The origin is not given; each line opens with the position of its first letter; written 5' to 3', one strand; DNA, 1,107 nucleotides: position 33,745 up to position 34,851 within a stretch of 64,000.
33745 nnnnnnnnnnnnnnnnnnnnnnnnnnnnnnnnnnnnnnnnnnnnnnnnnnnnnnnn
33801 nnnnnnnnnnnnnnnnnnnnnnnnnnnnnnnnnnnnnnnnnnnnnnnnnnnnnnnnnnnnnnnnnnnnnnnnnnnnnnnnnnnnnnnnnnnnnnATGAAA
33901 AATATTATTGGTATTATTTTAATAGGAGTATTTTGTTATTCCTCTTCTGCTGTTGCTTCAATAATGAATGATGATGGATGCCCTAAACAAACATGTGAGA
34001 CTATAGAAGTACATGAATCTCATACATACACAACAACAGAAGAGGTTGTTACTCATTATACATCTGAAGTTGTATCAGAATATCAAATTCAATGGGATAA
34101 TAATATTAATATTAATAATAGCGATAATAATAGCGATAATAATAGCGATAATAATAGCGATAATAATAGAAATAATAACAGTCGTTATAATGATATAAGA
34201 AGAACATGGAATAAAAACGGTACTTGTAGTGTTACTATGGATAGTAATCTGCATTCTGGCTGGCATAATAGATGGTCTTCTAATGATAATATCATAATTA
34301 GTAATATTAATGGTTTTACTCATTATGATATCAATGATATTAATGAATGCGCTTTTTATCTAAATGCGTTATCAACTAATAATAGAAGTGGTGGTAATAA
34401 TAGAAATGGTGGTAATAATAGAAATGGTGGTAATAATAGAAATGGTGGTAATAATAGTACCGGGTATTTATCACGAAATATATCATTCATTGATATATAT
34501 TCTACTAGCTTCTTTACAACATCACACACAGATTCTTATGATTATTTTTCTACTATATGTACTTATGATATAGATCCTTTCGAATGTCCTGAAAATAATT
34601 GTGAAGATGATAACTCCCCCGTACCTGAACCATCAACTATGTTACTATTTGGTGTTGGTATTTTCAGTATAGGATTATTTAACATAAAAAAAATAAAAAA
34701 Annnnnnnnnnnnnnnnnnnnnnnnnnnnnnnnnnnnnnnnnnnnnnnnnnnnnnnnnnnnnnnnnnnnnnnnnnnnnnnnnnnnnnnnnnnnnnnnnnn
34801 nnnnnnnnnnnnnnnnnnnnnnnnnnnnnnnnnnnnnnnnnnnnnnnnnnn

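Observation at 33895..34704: Phage-encoded secreted tandem-repeat protein with a PEP-CTERM-like sorting signal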

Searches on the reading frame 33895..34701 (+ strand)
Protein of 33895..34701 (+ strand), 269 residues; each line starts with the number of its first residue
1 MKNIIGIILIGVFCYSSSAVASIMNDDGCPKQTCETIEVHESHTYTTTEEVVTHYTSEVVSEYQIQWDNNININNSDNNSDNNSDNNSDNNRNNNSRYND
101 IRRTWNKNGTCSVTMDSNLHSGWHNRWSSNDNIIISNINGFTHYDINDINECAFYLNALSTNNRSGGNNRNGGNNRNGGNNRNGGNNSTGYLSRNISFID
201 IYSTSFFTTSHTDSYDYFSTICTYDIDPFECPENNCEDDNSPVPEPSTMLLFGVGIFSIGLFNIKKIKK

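Call 3: search_protein_families(library=ncbifam, proteins=[window:33895-34701:+], max_evalue=10)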
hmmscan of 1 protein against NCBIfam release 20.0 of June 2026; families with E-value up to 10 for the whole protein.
window:33895-34701:+ (269 aa): 6 families
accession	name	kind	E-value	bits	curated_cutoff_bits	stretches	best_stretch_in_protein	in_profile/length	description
TIGR02595.1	PEP_CTERM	domain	0.00014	22.4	16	1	243-266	1-21/24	PEP-CTERM sorting domain-containing protein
NF038125.1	PEP_CTERM_THxN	subfamily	0.007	16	85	1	241-264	222-244/246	THxN family PEP-CTERM protein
NF038129.1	PEP_NF038129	equivalog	0.011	15.6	65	1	240-261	168-189/194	NF038129 family PEP-CTERM protein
NF041538.1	PEP_EDSA_1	subfamily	0.033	13.9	100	1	243-262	284-303/307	EDSAP-1 family PEP-CTERM protein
NF033554.9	floc_PepA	equivalog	0.071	12.9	80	1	172-262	160-256/261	flocculation-associated PEP-CTERM protein PepA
NF038126.1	PEP_CTERM_FxDxF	subfamily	0.6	10.3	50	1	241-257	140-158/165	FxDxF family PEP-CTERM protein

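Call 4: search_protein_families(library=pfam, proteins=[window:33895-34701:+], max_evalue=10)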
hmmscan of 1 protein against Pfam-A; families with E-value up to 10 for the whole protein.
window:33895-34701:+ (269 aa): 2 families
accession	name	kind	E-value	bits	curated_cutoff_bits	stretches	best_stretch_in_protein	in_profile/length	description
PF07589.16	PEP-CTERM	-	3.3e-06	27.4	20.7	1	242-261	1-21/24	PEP-CTERM motif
PF23571.1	GH3_M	-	0.17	12.5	23.6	1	132-156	40-64/75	GH3 family central domain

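Call 8: search_dna_similar(query=window:33895-34701:+, collection=phages, mode=protein, max_evalue=0.01)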
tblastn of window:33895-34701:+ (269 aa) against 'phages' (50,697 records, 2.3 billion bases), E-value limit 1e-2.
No match.

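Call 11: find_homologous_proteins(query=window:33895-34701:+, max_evalue=0.01)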
Query window:33895-34701:+ (269 aa): 1 proteins with E <= 0.01 among 4825 candidates.
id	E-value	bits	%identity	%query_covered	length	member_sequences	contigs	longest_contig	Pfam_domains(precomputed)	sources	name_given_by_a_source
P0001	6.1e-155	533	93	100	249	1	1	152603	PF07589.17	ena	-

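Call 12: search_protein_families(library=phrogs, proteins=[window:33895-34701:+], max_evalue=0.001)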
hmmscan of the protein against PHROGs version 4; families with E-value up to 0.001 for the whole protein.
window:33895-34701:+ (269 aa): 0 families

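Call 14: find_encoding_contigs(protein=P0001, flank=10000)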
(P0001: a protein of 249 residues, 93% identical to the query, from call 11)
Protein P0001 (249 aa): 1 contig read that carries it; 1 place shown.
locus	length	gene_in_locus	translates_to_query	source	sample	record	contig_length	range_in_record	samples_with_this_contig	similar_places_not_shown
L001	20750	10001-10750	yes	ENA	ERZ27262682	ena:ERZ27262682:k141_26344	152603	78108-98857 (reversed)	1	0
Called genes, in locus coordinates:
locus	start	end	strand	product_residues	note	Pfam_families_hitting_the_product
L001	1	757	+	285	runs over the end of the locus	-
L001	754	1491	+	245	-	PF00149:Metallophos, PF12850:Metallophos_2 (weak), PF14582:Metallophos_3 (faint)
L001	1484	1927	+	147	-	PF08719:NADAR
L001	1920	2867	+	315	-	-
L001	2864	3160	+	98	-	-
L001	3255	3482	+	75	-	-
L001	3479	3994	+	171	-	PF10715:REGB_T4 (faint)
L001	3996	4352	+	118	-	PF23837:DUF7207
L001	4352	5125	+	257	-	-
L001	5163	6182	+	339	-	-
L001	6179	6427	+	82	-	-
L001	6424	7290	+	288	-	PF02511:Thy1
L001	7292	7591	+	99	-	-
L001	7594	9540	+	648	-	PF21995:RNR-II_ins_dom (weak), PF02867:Ribonuc_red_lgC (faint)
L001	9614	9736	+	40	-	-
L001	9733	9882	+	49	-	-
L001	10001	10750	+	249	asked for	PF07589:PEP_exosort_dom (weak)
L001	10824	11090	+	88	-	-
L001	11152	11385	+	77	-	-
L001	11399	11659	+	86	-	-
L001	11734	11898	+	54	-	-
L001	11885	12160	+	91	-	-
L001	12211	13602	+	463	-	PF01743:PolyA_pol, PF12627:PolyA_pol_RNAbd, PF01966:HD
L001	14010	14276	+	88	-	-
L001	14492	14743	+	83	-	-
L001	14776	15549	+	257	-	PF25283:DUF7873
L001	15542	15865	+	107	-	-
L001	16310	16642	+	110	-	-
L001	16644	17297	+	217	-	-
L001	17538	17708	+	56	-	-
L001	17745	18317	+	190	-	-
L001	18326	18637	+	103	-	-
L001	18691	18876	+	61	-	-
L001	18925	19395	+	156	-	PF02945:Endonuclease_7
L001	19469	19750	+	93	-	-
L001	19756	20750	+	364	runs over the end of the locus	PF09511:RNA_lig_T4_1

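Call 15: find_encoding_contigs(protein=window:33895-34701:+, flank=10000)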
Protein window:33895-34701:+ (269 aa): no gene with exactly this product is on record in the collection.

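Call 30: search_protein_representatives(protein=P0001)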
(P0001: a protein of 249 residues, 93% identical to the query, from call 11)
Query: 249 residues. Proteins with E-value up to 0.001 (for the whole library): 15; up to 1e-10: 6; up to 1e-30: 2. The best 15 are listed.
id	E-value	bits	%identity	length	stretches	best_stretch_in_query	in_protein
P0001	3.4e-164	560.8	100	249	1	1-249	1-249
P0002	3.0e-41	158.1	43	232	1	3-246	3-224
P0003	9.7e-30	120.4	34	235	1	7-243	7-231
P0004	3.2e-18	82.6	33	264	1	18-241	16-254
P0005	2.1e-14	70.2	32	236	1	7-249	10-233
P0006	4.4e-13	65.8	29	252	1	59-243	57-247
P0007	7.6e-10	55.2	34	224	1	92-240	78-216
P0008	1.7e-06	44.2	30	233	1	13-246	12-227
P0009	2.4e-06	43.8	35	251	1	1-241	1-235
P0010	4.3e-06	42.9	36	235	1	139-241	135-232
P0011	4.3e-06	42.9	36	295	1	23-249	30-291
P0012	1.3e-04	38.0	49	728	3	221-249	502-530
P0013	2.3e-04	37.3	41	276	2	214-247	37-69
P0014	4.0e-04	36.5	46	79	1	189-245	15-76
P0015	8.2e-04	35.4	37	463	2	147-249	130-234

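Call 33: find_homologous_proteins(query=A3, max_evalue=0.001)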
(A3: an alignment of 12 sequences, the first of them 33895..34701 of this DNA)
Query A3 (12 sequences) (269 aa, profile of the alignment): 6 proteins with E <= 0.001 among 8000 candidates.
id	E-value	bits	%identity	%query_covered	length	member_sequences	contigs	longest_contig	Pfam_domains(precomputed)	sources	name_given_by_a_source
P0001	2.0e-80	288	93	100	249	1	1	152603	PF07589.17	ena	-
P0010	3.8e-43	166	33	28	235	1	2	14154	PF07589.17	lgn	-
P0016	8.5e-5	40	57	14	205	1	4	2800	PF07589.17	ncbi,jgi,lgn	jgi:hypothetical protein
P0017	1.4e-4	39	55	11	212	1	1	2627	PF07589.17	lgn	-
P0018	5.3e-4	37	62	11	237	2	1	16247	PF07589.17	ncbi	-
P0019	6.1e-4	37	57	10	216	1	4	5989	PF07589.17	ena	-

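Call 35: find_encoding_contigs(protein=P0002, flank=10000, max_places=3)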
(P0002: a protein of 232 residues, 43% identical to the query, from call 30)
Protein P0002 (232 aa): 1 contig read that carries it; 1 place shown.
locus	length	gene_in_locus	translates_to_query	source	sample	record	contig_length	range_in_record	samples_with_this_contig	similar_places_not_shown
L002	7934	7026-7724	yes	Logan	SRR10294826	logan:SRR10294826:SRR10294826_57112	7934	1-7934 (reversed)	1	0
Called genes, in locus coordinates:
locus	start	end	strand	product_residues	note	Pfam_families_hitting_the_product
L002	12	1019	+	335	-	-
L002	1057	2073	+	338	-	-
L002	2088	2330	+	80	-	-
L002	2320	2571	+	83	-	-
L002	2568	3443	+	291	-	PF02511:Thy1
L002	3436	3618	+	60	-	-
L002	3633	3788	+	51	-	-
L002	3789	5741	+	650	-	PF21995:RNR-II_ins_dom (weak), PF02867:Ribonuc_red_lgC (faint)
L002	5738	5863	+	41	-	-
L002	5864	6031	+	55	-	-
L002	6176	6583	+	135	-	-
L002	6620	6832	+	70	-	-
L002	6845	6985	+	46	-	-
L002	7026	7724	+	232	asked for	-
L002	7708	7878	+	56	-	-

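Call 36: find_encoding_contigs(protein=P0010, flank=10000, max_places=3)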
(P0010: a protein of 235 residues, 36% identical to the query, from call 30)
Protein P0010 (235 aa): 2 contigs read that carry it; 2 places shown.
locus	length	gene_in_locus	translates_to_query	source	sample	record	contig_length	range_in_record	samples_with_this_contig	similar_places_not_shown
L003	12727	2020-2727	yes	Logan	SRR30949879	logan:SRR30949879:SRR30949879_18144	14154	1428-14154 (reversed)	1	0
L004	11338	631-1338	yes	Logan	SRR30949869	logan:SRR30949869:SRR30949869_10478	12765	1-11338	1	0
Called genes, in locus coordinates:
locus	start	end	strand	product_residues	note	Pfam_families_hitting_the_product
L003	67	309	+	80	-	-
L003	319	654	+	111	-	-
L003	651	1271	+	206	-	PF25188:Tad6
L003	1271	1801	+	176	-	-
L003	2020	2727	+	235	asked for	PF07589:PEP_exosort_dom (weak)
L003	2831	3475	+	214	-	-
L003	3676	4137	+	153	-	-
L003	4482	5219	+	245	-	PF01464:SLT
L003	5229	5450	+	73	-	-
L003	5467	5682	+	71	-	-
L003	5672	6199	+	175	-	-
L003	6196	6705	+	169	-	-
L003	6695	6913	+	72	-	-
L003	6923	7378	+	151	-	PF00692:dUTPase, PF22769:DCD (weak)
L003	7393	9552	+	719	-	PF00317:Ribonuc_red_lgN, PF02867:Ribonuc_red_lgC, PF12637:TSCPD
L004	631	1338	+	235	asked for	PF07589:PEP_exosort_dom (weak)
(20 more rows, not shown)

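Call 37: find_encoding_contigs(protein=P0003, flank=10000, max_places=3)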
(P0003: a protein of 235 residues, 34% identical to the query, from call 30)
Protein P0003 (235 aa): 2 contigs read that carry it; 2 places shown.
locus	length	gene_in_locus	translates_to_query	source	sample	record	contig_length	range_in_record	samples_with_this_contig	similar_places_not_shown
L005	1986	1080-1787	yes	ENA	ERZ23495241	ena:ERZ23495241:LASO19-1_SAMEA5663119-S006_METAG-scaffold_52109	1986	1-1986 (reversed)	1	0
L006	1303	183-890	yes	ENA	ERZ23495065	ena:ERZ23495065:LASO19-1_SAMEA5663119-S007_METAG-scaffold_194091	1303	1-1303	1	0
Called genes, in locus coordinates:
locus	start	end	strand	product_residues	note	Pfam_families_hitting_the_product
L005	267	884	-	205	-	-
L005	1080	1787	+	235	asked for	-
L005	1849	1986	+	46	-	?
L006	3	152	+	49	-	?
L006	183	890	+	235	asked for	-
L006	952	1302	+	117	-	?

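Call 38: find_encoding_contigs(protein=P0004, flank=10000, max_places=2)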
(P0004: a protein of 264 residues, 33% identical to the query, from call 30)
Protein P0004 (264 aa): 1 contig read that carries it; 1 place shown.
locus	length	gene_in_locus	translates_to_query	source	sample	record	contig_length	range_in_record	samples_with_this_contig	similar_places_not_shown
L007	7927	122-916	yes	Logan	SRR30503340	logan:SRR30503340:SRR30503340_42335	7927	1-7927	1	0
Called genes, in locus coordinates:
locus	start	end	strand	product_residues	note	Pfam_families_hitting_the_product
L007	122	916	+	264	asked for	PF07589:PEP_exosort_dom (weak)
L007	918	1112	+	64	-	-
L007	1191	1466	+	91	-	-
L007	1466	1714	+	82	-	-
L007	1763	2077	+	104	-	-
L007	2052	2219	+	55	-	-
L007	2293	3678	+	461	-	PF01743:PolyA_pol, PF12627:PolyA_pol_RNAbd, PF01966:HD, PF13735:tRNA_NucTran2_2 (faint)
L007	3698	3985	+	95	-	-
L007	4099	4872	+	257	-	PF25283:DUF7873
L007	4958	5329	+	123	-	-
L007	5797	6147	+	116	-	-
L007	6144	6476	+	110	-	-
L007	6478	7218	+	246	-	-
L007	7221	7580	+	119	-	-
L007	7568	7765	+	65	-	-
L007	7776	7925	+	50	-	?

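Call 39: find_encoding_contigs(protein=P0005, flank=10000, max_places=2)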
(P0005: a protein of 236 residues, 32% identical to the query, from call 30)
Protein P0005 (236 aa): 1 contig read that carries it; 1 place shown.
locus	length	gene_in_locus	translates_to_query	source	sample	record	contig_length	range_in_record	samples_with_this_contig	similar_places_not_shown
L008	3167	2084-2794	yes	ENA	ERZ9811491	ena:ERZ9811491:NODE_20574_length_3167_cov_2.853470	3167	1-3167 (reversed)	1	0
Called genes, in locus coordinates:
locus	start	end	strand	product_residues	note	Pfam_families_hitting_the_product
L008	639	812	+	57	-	-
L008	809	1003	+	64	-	-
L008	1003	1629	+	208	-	-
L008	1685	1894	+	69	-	-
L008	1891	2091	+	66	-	PF09723:Zn_ribbon_8 (weak)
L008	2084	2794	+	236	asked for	PF07589:PEP_exosort_dom (weak)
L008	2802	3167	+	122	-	?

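Call 40: find_encoding_contigs(protein=P0006, flank=10000, max_places=2)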
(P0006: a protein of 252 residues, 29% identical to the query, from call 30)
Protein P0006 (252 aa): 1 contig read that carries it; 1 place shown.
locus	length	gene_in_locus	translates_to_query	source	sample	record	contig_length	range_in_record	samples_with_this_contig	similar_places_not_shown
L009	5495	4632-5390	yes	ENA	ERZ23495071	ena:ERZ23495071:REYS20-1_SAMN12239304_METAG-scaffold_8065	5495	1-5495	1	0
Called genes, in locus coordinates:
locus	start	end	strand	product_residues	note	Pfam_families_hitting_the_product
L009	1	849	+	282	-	?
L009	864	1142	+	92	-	-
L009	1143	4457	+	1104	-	PF21995:RNR-II_ins_dom (weak), PF02867:Ribonuc_red_lgC (faint), PF14890:Intein_splicing (faint)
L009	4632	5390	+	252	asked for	PF07589:PEP_exosort_dom (weak)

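Call 41: find_encoding_contigs(protein=P0007, flank=10000, max_places=2)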
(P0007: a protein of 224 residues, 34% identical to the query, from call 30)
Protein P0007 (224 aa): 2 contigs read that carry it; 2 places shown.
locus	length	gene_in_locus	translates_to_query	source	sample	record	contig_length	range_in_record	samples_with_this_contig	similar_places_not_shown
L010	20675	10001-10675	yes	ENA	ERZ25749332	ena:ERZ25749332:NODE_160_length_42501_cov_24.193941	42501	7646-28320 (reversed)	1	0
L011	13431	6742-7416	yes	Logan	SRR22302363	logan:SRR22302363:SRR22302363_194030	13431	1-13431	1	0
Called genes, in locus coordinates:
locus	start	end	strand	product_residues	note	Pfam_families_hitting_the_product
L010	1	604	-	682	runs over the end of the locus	-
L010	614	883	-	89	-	-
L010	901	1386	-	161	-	-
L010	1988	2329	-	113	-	-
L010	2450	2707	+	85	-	-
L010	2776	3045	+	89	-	-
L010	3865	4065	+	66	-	PF08965:Aca2_YdiL (weak)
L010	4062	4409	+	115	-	-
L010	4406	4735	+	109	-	-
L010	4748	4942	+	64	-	PF01381:HTH_3 (weak)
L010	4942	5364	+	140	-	-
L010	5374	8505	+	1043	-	PF00476:DNA_pol_A (faint)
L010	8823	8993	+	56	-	-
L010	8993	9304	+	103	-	-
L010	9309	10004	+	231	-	PF12705:PDDEXK_1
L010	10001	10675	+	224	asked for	PF07589:PEP_exosort_dom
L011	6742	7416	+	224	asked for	PF07589:PEP_exosort_dom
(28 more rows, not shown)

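Call 42: find_encoding_contigs(protein=P0011, flank=10000, max_places=2)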
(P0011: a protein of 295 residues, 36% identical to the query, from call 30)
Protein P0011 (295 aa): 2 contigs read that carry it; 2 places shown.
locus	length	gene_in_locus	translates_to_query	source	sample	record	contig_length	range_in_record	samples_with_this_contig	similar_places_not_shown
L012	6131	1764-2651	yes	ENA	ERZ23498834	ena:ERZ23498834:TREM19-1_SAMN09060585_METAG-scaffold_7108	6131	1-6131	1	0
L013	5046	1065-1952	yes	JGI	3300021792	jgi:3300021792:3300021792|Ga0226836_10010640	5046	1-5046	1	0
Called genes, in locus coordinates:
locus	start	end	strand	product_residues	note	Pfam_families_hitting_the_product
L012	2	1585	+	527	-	?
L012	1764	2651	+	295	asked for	PF07589:PEP_exosort_dom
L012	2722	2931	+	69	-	-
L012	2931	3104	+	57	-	-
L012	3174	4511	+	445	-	PF01743:PolyA_pol, PF12627:PolyA_pol_RNAbd (weak), PF01966:HD, PF13735:tRNA_NucTran2_2 (weak)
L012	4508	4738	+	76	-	-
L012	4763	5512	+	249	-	PF25283:DUF7873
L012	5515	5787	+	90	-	-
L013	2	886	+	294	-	?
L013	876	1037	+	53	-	-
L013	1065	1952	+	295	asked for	PF07589:PEP_exosort_dom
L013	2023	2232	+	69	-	-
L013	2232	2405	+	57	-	-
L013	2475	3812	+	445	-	PF01743:PolyA_pol, PF12627:PolyA_pol_RNAbd (weak), PF01966:HD, PF13735:tRNA_NucTran2_2 (weak)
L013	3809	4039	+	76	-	-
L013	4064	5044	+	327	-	?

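Call 48: find_related_loci(query=A4, collection=viral_contigs, flank=10000)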
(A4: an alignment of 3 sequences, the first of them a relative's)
Query A4 (249 aa) in viral_contigs; peptide patterns used: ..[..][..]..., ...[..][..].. (x = any residue, [..] = any of these).
69 stretches matched a pattern, but none encodes a relative of the query by tblastn (E <= 1e-3).

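Call 50: find_related_loci(query=A4, collection=genome_contigs, flank=10000)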
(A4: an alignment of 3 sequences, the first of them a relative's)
Query A4 (249 aa) in genome_contigs; peptide patterns used: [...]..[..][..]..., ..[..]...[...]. (x = any residue, [..] = any of these).
62 stretches matched a pattern, but none encodes a relative of the query by tblastn (E <= 1e-3).

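Call 51: find_related_loci(query=A4, collection=metagenome_contigs, flank=10000)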
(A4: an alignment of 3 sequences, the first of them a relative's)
Query A4 (249 aa) in metagenome_contigs; peptide patterns used: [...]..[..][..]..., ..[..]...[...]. (x = any residue, [..] = any of these).
144 stretches matched a pattern, but none encodes a relative of the query by tblastn (E <= 1e-3).

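Call 56: predict_structure(alignment_id=A3)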
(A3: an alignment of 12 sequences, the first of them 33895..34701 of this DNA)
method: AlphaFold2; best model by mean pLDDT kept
length: 269 residues; sequences in the alignment: 12
mean_pLDDT: 58.8   pTM: 0.31
mean pLDDT of the five models: 58.8, 58.1, 58.1, 57.4, 55.7
residues with pLDDT >= 90: 3; 70-90: 92; 50-70: 70; < 50: 104
segments of 3 or more residues with pLDDT < 50: 1-3, 17-25, 56-60, 62-98, 163-195, 230-241
pLDDT, mean of each block of 10 residues (from residue 1): 57 51 47 79 78 54 43 37 32 36 71 75 82 83 84 74 41 30 36 50 68 82 62 45 59 71 59
secondary structure, 60 per line:
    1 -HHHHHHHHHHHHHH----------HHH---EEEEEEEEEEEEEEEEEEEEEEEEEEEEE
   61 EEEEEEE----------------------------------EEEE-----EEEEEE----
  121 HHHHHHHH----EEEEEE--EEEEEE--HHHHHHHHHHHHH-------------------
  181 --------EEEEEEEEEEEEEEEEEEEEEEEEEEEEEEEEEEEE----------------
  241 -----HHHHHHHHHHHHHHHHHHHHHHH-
elements in order: H2-15 E32-67 E102-105 E111-116 H121-128 E133-138 E141-146 H149-161 E189-224 H246-268

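Call 63: fold_search(model_id=the predicted structure, library=viral)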
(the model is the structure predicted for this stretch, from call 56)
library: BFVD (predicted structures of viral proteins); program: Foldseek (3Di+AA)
matches with E <= 10: 308; with E <= 0.001: 0
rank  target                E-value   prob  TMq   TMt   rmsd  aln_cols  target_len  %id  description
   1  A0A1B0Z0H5            6.8e-02  0.09  0.11  0.12  21.7       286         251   10  (no name in the UniProt tables at hand)
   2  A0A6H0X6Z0            1.5e-01  0.14  0.10  0.15  28.0       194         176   10  (no name in the UniProt tables at hand)
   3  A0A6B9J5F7            1.7e-01  0.92  0.15  0.23   3.6        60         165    8  Uncharacterized protein [Vibrio phage vB_VchM_Kuja]
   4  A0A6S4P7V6            2.0e-01  0.41  0.16  0.28  18.9       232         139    8  Uncharacterized protein [uncultured phage_MedDCM-OCT-S37-C6]
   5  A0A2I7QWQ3            2.1e-01  0.80  0.17  0.25   4.2        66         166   12  (no name in the UniProt tables at hand)
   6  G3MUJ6                2.5e-01  0.97  0.18  0.31   3.5        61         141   13  Activator of middle period transcription [Escherichia phage Bp7]
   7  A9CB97                2.7e-01  0.96  0.19  0.23   3.8        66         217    9  Protein E4.3 [Snake adenovirus serotype 1]
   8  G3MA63                3.1e-01  0.90  0.18  0.32   4.4        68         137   10  Gp322 [Bacillus phage G]
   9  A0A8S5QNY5            3.1e-01  0.05  0.09  0.07  37.2       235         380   14  Uncharacterized protein [Podoviridae sp. ctPbe19]
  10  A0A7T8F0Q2            3.5e-01  0.92  0.18  0.23   3.7        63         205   11  (no name in the UniProt tables at hand)
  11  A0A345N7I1            3.5e-01  0.89  0.14  0.33   4.2        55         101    7  (no name in the UniProt tables at hand)
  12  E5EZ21                3.7e-01  0.96  0.18  0.24   3.2        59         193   10  (no name in the UniProt tables at hand)
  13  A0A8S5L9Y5            3.7e-01  0.51  0.11  0.17   7.4        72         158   11  Uncharacterized protein [Myoviridae sp. ctPuP5]
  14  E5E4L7                4.2e-01  0.94  0.18  0.22   3.3        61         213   13  MotA activator of middle period transcription [Acinetobacter phage Acj61]
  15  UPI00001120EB         4.2e-01  0.82  0.18  0.38   4.1        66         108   18  (no name look-up for this kind of identifier)
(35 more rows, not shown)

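Call 76: search_protein_families(library=pfam, alignment_id=A3, max_evalue=0.01)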
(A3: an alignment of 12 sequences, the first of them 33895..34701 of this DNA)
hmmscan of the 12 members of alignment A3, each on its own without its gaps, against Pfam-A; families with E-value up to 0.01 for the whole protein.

A. member 1, window:33895-34701:+ (269 aa): 1 family
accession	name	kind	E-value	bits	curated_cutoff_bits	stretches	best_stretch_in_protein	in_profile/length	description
PF07589.16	PEP-CTERM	-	3.3e-06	27.4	20.7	1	242-261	1-21/24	PEP-CTERM motif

B. families by the number of members that match (of 12 scanned): 1 family
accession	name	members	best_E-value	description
PF07589.16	PEP-CTERM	11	1.4e-08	PEP-CTERM motif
